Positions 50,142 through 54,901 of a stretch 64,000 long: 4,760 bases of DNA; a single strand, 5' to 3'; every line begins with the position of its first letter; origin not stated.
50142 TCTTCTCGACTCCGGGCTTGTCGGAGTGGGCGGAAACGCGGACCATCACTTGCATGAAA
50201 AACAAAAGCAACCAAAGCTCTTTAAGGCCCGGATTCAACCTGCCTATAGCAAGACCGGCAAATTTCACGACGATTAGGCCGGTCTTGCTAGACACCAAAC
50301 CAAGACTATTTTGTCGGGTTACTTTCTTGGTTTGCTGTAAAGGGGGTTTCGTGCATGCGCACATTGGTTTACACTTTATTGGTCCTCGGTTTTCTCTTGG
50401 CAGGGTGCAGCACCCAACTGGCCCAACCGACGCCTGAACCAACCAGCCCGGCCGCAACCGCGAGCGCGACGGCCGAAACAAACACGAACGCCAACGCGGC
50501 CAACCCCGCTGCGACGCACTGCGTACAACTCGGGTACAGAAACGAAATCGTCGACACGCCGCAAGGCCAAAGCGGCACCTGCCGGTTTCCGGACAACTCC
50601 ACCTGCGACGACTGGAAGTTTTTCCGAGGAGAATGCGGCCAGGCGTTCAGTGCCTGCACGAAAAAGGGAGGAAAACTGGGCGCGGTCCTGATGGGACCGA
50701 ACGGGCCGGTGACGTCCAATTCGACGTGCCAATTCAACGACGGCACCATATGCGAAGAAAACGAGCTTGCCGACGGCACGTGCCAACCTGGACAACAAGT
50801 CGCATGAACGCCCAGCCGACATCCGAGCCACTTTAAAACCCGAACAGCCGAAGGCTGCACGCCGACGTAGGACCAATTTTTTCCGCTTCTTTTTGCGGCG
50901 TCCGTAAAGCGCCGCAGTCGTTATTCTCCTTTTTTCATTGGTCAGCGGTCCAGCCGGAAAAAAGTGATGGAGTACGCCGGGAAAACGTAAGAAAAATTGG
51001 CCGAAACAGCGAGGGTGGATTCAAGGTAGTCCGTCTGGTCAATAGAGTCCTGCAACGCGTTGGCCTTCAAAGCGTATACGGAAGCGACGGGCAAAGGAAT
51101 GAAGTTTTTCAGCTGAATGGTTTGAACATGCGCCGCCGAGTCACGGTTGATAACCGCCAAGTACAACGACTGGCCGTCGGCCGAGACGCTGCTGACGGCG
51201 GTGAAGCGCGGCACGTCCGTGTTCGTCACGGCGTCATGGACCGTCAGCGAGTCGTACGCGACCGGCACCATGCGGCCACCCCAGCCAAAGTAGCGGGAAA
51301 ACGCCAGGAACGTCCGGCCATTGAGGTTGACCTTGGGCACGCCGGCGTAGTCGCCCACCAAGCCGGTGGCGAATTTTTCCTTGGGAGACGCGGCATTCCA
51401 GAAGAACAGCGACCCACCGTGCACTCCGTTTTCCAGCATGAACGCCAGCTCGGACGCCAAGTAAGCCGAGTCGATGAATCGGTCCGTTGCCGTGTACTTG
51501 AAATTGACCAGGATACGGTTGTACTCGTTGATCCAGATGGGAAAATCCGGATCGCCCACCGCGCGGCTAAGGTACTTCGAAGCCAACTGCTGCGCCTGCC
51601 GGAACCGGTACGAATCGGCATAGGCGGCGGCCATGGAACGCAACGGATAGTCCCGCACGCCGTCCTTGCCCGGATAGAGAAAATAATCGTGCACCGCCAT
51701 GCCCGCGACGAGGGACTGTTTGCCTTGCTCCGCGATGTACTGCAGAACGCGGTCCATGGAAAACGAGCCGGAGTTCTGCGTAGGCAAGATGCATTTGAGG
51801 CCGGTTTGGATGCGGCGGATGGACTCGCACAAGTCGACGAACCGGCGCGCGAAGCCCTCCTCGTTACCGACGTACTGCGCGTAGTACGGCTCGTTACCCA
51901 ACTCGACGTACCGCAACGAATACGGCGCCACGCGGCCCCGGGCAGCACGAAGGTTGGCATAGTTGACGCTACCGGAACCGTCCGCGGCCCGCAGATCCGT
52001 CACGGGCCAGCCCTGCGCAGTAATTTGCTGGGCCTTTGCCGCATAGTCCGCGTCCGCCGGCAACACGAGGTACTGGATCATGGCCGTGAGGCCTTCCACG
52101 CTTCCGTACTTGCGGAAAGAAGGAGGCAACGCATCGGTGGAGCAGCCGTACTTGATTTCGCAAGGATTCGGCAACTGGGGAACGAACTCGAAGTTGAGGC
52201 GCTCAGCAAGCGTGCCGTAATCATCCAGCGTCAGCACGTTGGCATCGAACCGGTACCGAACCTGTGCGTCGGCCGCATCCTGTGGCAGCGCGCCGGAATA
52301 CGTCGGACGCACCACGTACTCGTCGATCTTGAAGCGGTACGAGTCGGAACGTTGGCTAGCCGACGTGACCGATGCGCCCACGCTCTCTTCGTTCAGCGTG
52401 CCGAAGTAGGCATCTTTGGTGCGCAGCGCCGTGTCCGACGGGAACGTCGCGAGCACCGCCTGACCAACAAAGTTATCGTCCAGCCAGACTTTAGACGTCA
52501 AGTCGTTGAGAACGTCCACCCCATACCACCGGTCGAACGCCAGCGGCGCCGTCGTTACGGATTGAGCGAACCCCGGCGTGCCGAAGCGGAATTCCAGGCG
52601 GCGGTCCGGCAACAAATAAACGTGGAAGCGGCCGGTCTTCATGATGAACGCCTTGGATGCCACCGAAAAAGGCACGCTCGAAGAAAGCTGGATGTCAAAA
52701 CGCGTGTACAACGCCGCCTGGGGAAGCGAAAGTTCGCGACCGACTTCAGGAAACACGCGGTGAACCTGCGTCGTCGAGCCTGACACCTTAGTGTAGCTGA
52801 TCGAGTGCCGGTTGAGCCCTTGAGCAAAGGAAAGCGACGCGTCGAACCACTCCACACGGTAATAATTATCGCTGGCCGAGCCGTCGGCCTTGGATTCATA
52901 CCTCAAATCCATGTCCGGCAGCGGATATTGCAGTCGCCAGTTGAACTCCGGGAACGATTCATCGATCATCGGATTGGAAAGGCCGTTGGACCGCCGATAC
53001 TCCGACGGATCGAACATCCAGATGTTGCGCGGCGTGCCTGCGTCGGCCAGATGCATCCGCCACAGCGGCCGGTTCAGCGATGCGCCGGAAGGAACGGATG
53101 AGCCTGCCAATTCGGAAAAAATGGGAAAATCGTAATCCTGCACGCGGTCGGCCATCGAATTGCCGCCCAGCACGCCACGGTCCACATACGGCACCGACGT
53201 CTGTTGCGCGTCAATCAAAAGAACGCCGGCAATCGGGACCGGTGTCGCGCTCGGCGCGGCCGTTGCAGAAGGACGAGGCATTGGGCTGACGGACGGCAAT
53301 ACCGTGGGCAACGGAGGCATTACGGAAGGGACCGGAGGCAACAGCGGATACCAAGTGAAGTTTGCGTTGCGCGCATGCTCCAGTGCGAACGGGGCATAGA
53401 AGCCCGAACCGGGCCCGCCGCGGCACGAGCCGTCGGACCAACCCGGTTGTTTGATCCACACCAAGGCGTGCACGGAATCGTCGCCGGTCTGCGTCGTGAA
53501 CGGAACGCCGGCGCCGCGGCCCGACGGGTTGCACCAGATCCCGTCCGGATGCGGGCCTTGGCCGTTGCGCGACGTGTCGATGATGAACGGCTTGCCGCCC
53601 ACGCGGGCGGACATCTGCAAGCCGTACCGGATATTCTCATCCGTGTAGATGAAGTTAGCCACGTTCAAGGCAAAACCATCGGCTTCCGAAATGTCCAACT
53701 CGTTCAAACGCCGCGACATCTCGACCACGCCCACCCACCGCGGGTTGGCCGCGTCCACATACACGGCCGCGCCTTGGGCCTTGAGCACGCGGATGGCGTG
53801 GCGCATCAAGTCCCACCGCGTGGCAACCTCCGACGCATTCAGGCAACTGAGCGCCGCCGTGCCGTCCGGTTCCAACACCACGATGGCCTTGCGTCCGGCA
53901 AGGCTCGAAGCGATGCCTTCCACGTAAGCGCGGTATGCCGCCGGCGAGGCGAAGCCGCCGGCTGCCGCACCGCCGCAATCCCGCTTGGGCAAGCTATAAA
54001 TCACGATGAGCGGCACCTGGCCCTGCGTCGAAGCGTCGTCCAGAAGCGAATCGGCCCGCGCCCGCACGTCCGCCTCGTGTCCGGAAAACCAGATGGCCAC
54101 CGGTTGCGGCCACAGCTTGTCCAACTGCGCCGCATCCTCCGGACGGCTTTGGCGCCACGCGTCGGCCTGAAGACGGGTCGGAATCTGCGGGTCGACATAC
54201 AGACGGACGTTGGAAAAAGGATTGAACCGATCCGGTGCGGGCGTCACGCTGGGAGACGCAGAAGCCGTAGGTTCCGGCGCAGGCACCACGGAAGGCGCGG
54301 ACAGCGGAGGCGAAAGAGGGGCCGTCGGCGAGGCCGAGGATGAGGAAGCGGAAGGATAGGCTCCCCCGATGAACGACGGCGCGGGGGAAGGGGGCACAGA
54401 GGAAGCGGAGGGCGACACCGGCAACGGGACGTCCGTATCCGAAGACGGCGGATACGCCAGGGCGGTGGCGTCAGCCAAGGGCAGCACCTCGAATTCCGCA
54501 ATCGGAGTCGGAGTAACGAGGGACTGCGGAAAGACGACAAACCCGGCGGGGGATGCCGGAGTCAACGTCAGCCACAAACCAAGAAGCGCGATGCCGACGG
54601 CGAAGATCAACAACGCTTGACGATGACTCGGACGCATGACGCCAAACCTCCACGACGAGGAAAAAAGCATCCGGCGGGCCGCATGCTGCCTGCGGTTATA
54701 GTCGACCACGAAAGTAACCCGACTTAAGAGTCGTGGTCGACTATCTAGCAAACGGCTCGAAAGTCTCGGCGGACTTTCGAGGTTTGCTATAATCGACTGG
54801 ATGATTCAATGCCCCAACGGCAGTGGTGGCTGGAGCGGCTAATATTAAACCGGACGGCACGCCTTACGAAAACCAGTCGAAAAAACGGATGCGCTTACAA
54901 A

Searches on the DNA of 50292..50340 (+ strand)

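Call 33: build_rna_model(alignment_id=A2, structure=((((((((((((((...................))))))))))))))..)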
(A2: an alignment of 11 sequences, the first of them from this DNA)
Model R1 built from alignment A2 (11 sequences, 49 columns); structure: as given.
model positions 49; base pairs 14; branch points 0; effective number of sequences 4.17; information 1.128 bits per position. Calibrated on 0.2 Mb of random sequence (short: E-values are rough).
structure used (alignment columns):
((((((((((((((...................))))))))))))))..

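Call 34: search_with_rna_model(model_id=R1, sources=[window, L006, L010, L011, L019, L020, L023, L031, L032, L035, L036, L037, L038, L040, L033, L028], max_evalue=10, show_alignments=0)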
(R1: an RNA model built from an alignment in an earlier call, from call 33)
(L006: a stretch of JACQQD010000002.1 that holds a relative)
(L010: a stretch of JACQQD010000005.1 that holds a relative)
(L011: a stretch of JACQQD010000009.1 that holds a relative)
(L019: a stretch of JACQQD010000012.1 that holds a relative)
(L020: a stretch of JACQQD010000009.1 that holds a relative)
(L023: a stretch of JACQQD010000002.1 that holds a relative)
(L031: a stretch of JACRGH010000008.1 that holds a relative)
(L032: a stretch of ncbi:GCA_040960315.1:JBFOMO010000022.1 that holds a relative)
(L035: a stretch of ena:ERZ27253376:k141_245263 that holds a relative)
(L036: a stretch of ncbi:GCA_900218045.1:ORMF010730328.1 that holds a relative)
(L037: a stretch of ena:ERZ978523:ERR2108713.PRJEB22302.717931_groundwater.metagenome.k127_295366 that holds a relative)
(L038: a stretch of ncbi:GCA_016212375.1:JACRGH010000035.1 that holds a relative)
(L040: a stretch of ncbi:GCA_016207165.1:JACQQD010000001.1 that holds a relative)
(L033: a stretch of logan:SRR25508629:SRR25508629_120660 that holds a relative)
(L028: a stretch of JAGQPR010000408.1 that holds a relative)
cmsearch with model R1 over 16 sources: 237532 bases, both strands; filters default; matches with E-value up to 10: 31.
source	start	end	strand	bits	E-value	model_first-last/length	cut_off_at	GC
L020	5702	5750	-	79.8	1e-17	1-49/49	no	0.43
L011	3416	3464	-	79.7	1.1e-17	1-49/49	no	0.43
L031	2737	2785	-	78.2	2.6e-17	1-49/49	no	0.45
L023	1896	1944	+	77.9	3.2e-17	1-49/49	no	0.45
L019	3322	3370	+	76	1e-16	1-49/49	no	0.47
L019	4007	4055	-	75.8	1.1e-16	1-49/49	no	0.41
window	50292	50340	+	73.2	5.6e-16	1-49/49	no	0.39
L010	849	897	-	70.7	2.4e-15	1-49/49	no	0.47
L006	3117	3165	+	70.4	3e-15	1-49/49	no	0.49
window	54696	54744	-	69.9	4e-15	1-49/49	no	0.45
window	31865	31913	-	58.5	3.9e-12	1-49/49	no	0.43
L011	3418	3466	+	36.9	1.8e-06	1-49/49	no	0.43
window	55282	55328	-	34.3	8.8e-06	1-49/49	no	0.49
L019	4056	4103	+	30.4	9.1e-05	1-49/49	no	0.48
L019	3320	3368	-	30.1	0.00011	1-49/49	no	0.49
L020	5704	5752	+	30.1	0.00011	1-49/49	no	0.45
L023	1894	1942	-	30.1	0.00011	1-49/49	no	0.47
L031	2739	2787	+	30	0.00012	1-49/49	no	0.45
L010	851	899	+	26.3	0.0011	1-49/49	no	0.47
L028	2129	2151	-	25.7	0.0016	13-35/49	no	0.52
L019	4009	4055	+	22.8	0.0089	1-47/49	no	0.4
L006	3115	3163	-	21.3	0.023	1-49/49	no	0.49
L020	5753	5798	+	21.2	0.024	1-49/49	no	0.48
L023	1848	1893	-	13.9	2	1-49/49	no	0.46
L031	2788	2833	+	13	3.4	1-49/49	no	0.48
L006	3069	3114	-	12.3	5.3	1-49/49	no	0.5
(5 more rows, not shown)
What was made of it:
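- The units are hairpins arranged mostly as head-to-head pairs (call 34).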

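Call 42: search_with_rna_model(model_id=R1, sources=[L033, L036, L039], filters=off, max_evalue=10, show_alignments=6)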
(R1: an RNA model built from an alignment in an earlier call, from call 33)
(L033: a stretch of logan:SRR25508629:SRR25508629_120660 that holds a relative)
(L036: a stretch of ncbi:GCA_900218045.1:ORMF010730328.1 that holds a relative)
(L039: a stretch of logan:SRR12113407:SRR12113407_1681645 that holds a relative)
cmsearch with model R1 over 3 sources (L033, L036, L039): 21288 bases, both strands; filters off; matches with E-value up to 10: 5.
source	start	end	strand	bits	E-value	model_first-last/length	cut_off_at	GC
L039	1930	1957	-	11.1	0.95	1-49/49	no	0.5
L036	8859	8886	-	8.6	4.5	1-49/49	no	0.61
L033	4843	4891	+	8.2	5.5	1-49/49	no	0.71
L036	530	561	-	8.1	6.1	1-49/49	no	0.44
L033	1602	1610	+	7.3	9.5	25-33/49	no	0.44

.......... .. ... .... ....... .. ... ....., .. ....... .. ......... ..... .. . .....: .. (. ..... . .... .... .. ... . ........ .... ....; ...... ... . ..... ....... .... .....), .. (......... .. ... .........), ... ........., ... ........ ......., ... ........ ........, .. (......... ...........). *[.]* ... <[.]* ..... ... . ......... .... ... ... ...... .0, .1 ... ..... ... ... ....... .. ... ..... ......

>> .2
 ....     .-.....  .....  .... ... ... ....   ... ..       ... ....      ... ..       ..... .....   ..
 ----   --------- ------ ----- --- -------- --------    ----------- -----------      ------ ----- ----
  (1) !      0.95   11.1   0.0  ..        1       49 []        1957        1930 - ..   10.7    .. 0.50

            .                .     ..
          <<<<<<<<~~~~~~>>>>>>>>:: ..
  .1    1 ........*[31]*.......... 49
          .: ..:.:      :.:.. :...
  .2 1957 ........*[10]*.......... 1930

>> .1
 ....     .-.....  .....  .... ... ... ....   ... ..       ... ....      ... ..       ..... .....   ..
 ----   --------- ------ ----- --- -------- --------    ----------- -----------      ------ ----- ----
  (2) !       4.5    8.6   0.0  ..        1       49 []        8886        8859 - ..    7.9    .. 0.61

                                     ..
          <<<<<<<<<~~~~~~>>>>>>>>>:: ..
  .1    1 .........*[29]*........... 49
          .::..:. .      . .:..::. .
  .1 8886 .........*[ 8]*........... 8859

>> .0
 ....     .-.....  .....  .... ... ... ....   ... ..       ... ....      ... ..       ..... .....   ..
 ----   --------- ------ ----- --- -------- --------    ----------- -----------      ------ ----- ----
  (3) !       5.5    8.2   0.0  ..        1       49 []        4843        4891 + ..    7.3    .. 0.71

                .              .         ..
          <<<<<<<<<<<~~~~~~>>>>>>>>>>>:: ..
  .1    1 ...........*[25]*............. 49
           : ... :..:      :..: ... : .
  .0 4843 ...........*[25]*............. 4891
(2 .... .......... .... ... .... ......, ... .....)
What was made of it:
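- Tried and rejected: A 9-nt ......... match in L033 has E 9.5 and is treated as chance (call 42).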

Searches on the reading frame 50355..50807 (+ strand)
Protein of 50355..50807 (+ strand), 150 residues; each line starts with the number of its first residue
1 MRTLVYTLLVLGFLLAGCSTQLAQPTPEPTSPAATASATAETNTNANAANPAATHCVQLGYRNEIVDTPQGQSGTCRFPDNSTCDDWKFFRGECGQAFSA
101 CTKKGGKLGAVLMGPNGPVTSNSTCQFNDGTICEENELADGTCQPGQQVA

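Call 16: search_protein_families(library=pfam, proteins=[window:50355-50807:+])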
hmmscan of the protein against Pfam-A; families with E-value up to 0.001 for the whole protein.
window:50355-50807:+ (150 aa): 1 family
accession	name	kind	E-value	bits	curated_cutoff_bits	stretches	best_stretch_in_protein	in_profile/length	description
PF03891.20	DUF333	-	4e-25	88.3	25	2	49-93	3-47/47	Domain of unknown function (DUF333)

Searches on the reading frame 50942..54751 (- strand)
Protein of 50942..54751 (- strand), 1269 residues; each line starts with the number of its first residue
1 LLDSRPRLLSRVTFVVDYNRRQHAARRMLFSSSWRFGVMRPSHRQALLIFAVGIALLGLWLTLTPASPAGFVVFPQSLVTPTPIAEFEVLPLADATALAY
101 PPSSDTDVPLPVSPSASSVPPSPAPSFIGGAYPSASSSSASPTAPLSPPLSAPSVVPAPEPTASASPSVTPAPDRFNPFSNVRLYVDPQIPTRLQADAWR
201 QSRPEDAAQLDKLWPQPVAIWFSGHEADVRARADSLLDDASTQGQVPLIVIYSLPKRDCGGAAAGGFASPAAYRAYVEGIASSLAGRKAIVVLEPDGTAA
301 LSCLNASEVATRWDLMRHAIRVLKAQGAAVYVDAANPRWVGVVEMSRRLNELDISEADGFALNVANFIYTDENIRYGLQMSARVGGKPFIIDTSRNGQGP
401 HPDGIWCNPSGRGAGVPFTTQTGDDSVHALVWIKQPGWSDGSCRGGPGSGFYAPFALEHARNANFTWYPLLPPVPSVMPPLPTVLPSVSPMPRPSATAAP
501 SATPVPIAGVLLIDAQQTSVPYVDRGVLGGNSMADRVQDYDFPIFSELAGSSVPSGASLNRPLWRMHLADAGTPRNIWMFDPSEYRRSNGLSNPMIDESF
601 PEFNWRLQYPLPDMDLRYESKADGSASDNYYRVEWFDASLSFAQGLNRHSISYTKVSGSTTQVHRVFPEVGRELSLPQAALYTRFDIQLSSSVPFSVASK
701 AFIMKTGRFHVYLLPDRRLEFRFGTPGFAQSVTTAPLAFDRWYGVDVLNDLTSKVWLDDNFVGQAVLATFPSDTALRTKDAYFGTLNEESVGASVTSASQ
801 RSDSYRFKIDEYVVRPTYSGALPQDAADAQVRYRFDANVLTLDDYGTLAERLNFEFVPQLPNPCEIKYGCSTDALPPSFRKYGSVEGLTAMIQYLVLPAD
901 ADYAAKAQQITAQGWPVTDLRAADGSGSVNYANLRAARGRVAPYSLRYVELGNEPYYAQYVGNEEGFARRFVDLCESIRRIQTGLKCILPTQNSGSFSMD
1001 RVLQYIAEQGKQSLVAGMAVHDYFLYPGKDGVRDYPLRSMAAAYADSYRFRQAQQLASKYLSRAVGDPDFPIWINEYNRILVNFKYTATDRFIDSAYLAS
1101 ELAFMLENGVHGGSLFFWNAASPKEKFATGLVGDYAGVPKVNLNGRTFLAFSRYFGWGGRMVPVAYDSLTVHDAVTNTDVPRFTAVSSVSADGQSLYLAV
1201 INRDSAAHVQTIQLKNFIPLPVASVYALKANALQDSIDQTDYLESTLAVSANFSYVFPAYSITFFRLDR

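Call 16: search_protein_families(library=pfam, proteins=[window:50942-54751:-])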
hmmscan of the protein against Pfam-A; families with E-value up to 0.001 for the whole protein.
window:50942-54751:- (1269 aa): 1 family
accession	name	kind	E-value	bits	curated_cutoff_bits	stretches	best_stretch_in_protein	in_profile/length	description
PF01341.22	Glyco_hydro_6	-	2.5e-52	179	27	1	196-444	3-298/305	Glycosyl hydrolases family 6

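Call 41: find_homologous_proteins(query=window:50942-54637:-, max_evalue=1e-50)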
Query window:50942-54637:- (1231 aa): 4 proteins with E <= 1e-50 among 8000 candidates.
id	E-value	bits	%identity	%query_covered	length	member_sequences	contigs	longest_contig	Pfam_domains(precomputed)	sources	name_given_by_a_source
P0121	0.0e+0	2814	100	100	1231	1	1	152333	PF22848.3,PF01341.24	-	-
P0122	4.9e-73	265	43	25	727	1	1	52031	PF01341.24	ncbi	-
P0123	1.3e-69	253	40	27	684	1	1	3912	PF01341.24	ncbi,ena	-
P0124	2.9e-68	249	39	27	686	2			PF01341.24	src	-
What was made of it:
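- Tried and rejected: GH6 orthologues: I searched for them in order to compare the sites of copies A, C and D. There is no close relative; the best is 43% identical (call 41).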
